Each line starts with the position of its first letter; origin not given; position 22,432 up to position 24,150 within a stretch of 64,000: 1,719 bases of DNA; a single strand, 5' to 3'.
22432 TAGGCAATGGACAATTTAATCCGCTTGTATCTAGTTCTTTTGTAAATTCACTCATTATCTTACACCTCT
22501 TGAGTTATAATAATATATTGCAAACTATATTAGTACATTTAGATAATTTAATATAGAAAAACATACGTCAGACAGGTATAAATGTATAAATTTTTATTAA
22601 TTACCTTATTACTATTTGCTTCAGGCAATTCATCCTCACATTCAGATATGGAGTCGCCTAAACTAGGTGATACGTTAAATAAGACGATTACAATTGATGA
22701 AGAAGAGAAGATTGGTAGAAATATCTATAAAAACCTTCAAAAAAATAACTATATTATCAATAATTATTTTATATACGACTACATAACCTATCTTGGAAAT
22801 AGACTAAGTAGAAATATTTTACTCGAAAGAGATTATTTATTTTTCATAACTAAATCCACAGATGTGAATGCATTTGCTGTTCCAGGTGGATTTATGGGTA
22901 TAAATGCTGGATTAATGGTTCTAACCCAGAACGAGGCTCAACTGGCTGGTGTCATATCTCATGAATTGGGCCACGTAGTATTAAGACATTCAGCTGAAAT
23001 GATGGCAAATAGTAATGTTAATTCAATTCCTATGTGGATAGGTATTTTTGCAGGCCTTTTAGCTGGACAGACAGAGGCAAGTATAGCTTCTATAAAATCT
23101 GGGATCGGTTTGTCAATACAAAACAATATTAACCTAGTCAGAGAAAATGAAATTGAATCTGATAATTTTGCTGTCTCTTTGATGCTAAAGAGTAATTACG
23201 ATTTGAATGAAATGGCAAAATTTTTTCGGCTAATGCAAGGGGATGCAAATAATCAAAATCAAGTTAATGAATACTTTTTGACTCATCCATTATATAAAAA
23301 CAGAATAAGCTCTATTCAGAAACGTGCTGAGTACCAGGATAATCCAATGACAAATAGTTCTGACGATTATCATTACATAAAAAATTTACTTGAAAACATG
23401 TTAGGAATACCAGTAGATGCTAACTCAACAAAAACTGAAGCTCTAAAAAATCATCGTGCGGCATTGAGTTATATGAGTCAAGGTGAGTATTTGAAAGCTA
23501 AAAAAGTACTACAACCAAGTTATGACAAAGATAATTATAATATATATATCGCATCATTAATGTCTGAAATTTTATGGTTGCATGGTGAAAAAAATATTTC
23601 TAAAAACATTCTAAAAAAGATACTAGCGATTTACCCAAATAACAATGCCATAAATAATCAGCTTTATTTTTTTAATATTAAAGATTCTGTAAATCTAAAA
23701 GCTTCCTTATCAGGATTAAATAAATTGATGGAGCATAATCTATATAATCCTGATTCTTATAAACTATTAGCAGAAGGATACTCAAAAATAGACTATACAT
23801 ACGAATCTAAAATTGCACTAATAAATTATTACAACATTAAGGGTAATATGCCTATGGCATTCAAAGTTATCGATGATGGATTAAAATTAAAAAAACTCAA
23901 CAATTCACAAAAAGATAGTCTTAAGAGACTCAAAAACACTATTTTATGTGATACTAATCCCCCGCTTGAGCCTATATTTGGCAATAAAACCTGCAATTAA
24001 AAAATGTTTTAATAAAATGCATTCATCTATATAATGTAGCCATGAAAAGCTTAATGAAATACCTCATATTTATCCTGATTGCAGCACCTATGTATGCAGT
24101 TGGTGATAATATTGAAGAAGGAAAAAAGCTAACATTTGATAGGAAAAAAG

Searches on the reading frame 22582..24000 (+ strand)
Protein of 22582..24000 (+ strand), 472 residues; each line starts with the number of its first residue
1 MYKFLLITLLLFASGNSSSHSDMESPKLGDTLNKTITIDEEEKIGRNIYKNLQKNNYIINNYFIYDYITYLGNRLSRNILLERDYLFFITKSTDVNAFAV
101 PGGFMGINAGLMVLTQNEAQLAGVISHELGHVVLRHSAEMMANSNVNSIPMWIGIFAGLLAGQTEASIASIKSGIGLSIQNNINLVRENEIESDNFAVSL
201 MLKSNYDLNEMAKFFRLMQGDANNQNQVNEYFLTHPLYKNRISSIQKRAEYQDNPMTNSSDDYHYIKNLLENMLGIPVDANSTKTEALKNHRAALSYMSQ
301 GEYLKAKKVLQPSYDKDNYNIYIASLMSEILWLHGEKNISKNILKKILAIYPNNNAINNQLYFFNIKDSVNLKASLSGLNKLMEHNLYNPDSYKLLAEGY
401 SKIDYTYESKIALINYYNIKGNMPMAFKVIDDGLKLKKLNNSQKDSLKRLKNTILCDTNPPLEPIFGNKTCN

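Call 50: search_protein_families(library=pfam, proteins=[window:22582-24000:+], max_evalue=0.00001)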
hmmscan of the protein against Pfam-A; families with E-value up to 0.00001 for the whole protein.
window:22582-24000:+ (472 aa): 1 family
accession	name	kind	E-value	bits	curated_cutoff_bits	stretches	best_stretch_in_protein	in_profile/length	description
PF01435.24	Peptidase_M48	-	4.4e-30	105.3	20.3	1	86-248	27-185/186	Peptidase family M48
